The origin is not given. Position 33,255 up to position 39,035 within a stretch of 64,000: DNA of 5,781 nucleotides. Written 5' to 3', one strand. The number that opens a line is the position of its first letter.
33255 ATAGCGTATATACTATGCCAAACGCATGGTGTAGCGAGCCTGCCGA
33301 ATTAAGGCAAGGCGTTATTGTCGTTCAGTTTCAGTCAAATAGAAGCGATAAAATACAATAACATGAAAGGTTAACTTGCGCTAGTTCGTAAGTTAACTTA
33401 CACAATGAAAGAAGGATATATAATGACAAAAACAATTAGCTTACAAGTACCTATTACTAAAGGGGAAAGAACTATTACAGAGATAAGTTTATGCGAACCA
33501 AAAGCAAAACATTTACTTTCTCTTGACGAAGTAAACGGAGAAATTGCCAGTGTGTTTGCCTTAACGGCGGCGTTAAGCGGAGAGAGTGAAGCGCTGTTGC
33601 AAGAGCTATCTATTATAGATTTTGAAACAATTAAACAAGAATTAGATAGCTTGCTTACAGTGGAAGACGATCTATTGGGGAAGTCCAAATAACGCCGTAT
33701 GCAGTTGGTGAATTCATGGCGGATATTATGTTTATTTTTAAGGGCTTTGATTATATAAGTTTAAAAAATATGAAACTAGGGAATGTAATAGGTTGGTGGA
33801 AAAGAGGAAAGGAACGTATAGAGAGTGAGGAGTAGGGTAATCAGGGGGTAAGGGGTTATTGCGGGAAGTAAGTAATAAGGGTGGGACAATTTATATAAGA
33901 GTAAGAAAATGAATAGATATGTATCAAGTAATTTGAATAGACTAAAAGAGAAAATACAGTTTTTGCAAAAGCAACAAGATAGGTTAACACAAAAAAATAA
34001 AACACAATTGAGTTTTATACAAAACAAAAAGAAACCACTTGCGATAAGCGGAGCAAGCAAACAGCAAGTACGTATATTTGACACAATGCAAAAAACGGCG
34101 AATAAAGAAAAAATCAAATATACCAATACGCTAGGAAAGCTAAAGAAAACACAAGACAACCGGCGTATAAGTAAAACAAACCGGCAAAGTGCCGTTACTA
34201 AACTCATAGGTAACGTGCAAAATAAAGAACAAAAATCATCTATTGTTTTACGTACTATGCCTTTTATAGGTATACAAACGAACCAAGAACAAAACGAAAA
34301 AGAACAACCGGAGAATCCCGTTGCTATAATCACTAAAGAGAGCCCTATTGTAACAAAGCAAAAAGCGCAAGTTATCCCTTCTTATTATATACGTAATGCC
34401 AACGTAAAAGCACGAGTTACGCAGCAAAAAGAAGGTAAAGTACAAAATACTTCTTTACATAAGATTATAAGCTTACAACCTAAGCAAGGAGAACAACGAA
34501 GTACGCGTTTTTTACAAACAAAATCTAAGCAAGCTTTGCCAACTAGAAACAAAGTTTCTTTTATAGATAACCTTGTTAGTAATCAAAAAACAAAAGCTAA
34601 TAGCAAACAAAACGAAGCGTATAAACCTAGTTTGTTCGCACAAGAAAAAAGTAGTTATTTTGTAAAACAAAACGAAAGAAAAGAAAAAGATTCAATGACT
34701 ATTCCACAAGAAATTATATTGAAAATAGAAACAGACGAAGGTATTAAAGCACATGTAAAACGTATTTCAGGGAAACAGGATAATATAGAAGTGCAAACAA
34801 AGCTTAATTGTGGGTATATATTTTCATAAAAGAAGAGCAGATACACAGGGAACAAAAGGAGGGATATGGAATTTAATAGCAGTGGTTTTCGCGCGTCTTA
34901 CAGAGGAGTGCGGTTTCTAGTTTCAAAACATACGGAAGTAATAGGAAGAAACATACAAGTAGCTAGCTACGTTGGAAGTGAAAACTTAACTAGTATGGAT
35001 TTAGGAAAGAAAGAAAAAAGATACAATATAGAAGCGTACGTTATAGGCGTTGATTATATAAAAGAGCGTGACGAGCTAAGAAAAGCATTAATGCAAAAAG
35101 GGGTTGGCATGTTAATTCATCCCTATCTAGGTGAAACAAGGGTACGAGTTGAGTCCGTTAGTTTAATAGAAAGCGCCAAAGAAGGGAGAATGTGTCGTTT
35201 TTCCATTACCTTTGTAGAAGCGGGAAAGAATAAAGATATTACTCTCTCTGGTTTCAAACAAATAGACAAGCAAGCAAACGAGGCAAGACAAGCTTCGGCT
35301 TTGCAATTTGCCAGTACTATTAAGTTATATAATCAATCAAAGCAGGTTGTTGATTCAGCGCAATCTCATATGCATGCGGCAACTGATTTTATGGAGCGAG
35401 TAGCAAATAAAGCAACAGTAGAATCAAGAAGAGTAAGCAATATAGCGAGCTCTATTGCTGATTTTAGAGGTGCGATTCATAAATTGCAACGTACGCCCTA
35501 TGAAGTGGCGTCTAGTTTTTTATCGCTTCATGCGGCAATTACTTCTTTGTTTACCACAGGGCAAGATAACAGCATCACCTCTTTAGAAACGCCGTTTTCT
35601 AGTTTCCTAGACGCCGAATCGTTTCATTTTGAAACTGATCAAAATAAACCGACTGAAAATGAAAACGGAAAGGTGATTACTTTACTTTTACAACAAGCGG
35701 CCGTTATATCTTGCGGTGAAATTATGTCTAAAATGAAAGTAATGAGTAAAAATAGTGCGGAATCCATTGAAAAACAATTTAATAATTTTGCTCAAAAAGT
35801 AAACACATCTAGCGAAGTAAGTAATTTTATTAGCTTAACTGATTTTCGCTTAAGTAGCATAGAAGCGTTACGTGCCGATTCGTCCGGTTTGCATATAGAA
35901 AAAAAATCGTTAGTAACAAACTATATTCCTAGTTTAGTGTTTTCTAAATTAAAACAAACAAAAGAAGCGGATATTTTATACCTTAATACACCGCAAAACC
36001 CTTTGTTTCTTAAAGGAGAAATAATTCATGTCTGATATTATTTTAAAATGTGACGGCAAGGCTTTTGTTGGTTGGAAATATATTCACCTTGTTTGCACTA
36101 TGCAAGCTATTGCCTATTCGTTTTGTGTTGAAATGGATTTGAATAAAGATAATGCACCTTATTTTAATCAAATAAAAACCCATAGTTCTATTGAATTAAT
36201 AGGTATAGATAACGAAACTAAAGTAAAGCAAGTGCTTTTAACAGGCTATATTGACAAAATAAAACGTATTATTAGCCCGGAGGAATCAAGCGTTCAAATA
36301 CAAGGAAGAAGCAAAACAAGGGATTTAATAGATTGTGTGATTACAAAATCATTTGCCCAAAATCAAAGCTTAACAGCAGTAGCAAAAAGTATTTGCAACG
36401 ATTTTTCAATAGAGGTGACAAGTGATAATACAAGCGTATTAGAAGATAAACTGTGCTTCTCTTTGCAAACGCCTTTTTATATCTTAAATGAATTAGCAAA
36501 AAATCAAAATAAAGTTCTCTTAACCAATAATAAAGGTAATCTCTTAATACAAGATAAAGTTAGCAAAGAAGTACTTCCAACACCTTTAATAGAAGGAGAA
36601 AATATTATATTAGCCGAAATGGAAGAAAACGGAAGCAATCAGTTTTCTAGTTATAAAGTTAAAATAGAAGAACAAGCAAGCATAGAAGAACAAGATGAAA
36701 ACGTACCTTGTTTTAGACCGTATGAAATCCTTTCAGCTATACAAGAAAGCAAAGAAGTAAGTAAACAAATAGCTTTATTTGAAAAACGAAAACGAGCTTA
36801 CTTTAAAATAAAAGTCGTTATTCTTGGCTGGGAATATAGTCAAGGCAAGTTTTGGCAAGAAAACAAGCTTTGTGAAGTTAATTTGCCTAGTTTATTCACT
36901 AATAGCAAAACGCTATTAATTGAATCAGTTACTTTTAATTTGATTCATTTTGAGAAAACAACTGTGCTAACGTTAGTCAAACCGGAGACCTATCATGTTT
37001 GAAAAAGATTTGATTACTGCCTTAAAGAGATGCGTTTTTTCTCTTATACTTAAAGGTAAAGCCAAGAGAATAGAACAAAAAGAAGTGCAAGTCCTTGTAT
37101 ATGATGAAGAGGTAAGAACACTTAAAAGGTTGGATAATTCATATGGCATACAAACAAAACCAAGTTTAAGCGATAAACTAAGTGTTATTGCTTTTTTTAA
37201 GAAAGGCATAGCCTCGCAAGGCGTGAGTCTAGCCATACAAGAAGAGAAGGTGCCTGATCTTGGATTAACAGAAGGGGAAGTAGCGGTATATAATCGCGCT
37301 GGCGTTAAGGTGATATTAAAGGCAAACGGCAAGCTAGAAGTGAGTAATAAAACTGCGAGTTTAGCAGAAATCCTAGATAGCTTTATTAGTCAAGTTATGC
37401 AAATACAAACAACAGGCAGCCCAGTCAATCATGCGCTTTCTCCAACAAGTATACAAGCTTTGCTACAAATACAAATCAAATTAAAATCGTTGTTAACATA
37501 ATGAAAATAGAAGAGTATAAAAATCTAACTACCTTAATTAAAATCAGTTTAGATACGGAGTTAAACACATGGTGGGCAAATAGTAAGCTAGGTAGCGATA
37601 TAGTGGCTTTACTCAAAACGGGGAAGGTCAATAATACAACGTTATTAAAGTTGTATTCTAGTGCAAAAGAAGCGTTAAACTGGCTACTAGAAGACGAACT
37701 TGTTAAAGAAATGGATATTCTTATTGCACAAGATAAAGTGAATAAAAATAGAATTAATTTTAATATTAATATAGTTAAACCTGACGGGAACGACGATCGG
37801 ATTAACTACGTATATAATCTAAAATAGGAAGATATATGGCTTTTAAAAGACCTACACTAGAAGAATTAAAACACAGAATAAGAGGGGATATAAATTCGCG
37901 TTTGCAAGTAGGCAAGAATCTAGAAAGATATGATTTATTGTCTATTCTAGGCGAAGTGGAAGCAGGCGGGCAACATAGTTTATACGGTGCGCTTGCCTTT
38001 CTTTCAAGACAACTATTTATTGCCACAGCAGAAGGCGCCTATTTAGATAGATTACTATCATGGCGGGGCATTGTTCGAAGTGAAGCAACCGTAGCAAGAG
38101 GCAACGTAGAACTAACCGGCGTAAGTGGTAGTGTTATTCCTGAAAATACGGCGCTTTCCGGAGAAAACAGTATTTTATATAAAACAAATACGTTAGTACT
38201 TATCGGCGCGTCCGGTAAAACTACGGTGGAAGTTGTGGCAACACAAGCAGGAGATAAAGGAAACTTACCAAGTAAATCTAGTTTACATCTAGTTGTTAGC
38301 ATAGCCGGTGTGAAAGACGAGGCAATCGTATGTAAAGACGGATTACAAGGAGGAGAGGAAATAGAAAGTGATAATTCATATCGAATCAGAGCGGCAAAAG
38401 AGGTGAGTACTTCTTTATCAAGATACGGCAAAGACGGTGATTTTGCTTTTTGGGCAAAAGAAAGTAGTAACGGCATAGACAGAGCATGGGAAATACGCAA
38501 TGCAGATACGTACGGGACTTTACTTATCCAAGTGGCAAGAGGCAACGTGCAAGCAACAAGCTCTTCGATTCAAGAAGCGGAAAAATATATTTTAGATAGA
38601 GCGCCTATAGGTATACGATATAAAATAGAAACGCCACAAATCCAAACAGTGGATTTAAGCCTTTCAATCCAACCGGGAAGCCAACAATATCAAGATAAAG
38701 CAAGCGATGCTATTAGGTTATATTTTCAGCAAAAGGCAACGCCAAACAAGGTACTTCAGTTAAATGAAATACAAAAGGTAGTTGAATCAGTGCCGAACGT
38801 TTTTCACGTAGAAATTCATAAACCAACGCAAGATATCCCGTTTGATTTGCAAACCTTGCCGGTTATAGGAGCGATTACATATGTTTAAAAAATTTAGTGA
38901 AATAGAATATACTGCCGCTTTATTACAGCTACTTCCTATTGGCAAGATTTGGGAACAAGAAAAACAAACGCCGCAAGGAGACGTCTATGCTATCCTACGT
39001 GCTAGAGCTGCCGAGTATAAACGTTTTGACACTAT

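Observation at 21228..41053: Mu-family structural gene set without any transposition, integration, replication or lysis genes: candidate GTA-like particle locus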

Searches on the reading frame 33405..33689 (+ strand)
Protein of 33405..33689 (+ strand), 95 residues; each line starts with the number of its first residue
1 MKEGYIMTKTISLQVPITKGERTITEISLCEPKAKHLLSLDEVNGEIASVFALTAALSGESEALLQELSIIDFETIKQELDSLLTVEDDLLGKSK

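Call 6: search_protein_families(library=pfam, proteins=[window:33405-33689:+], max_evalue=0.01)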
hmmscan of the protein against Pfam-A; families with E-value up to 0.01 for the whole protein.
window:33405-33689:+ (95 aa): 1 family
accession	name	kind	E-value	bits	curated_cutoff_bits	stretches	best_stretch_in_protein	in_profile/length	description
PF10109.15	Phage_TAC_7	-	7.7e-09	35.9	25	1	10-84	1-78/79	Phage tail assembly chaperone proteins, E, or 41 or 14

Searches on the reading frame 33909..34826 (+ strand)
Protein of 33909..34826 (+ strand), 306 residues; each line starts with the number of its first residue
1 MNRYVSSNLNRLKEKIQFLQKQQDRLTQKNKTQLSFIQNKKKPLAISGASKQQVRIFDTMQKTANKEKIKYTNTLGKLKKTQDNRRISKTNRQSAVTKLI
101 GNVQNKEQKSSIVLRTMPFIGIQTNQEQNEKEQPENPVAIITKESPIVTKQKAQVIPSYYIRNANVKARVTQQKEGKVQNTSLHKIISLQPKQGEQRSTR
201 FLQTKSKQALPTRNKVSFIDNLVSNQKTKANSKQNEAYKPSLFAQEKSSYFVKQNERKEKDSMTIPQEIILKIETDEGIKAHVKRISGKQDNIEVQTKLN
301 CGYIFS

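Call 6: search_protein_families(library=pfam, proteins=[window:33909-34826:+], max_evalue=0.01)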
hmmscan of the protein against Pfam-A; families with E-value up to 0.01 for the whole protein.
window:33909-34826:+ (306 aa): 0 families

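Call 34: search_protein_families(library=phrogs, proteins=[window:33909-34826:+], max_evalue=0.01)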
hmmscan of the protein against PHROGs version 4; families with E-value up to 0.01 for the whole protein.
window:33909-34826:+ (306 aa): 0 families

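Call 67: search_solved_structures(query=window:33909-34826:+, max_evalue=10)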
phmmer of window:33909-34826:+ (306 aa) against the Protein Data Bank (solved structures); distinct sequences matched with E-value up to 10: 0.

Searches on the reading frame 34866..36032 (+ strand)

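Call 6: search_protein_families(library=pfam, proteins=[window:34866-36032:+], max_evalue=0.01)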
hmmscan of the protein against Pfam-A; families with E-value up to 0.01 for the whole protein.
window:34866-36032:+ (389 aa): 1 family
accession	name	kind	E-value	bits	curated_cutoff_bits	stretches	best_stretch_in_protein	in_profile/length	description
PF07157.17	DNA_circ_N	-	5.7e-22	78.4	21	1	9-93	4-88/88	DNA circularisation protein N-terminus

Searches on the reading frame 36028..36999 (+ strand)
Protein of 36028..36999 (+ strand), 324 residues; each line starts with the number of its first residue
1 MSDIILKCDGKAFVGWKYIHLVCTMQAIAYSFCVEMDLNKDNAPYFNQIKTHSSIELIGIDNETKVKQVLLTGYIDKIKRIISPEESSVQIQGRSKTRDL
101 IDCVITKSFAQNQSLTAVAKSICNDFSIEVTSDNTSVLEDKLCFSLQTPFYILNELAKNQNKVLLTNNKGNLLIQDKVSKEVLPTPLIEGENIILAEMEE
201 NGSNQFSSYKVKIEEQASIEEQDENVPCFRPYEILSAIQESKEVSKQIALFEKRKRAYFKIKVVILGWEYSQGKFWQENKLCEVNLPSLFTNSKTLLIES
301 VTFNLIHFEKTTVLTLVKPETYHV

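Call 6: search_protein_families(library=pfam, proteins=[window:36028-36999:+], max_evalue=0.01)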
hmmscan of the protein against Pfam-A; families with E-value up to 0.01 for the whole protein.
window:36028-36999:+ (324 aa): 3 families
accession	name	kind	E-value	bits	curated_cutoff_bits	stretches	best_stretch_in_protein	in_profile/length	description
PF21683.3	GpP-like_1st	-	2e-08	34.5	27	1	3-95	1-85/85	Mu phage baseplate assembly protein GpP-like, N-terminal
PF22255.2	Gp44-like_2nd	-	2.6e-07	31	27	1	97-175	1-83/84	Baseplate hub protein gp44-like, second domain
PF21929.2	GpP_4th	-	1.2e-05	25.6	27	1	260-322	22-84/87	Mu phage baseplate assembly protein GpP, fourth domain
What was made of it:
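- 36028..37002 (+): gp44/gpP baseplate hub. Call 6.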

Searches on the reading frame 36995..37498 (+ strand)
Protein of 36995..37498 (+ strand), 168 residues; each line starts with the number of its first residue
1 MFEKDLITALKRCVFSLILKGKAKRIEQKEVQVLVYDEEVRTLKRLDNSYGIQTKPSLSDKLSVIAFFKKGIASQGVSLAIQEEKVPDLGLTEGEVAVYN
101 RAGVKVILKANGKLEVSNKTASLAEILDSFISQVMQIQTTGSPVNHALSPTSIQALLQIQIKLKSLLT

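Call 6: search_protein_families(library=pfam, proteins=[window:36995-37498:+], max_evalue=0.01)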
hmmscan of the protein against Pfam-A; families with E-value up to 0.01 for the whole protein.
window:36995-37498:+ (168 aa): 0 families

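Call 34: search_protein_families(library=phrogs, proteins=[window:36995-37498:+], max_evalue=0.01)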
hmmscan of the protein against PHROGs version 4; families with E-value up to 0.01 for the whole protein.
window:36995-37498:+ (168 aa): 0 families

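Call 66: search_solved_structures(query=window:36995-37498:+, max_evalue=10)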
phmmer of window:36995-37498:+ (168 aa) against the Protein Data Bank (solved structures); distinct sequences matched with E-value up to 10: 1.
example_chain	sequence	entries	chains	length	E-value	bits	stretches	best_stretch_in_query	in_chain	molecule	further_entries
9ki1_V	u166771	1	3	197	0.011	18.9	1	10-123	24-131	Baseplate puncturing device gp45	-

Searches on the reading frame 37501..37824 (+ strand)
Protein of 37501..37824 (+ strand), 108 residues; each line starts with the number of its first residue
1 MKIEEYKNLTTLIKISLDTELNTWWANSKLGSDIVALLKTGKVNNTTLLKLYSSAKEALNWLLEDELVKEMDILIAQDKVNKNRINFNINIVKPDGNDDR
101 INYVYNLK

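Call 7: search_protein_families(library=pfam, proteins=[window:37501-37824:+], max_evalue=0.01)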
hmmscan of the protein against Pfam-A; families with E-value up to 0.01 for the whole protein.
window:37501-37824:+ (108 aa): 1 family
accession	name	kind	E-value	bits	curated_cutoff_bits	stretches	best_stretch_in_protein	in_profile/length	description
PF07409.17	GP46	-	1.3e-08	35.1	28.6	1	20-97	27-100/101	Phage protein GP46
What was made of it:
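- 37501..37827 (+): gp46 wedge protein. Call 7.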

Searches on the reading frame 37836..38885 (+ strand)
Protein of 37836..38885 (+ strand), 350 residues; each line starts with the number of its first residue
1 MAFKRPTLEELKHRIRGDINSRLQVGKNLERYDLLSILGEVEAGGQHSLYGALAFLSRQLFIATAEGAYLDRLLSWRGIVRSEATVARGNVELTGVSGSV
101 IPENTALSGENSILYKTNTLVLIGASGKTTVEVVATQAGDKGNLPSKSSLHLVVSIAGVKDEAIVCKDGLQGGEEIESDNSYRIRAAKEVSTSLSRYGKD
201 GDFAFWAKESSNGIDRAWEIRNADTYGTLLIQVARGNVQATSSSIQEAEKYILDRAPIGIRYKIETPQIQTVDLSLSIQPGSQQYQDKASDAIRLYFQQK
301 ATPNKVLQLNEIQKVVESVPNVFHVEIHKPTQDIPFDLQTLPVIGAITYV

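Call 7: search_protein_families(library=pfam, proteins=[window:37836-38885:+], max_evalue=0.01)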
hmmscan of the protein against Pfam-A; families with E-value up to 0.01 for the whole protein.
window:37836-38885:+ (350 aa): 1 family
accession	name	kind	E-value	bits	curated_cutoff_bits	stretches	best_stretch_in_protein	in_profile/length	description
PF04865.19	Baseplate_J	-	7.9e-43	147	21.1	1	67-314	2-254/255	Baseplate J-like protein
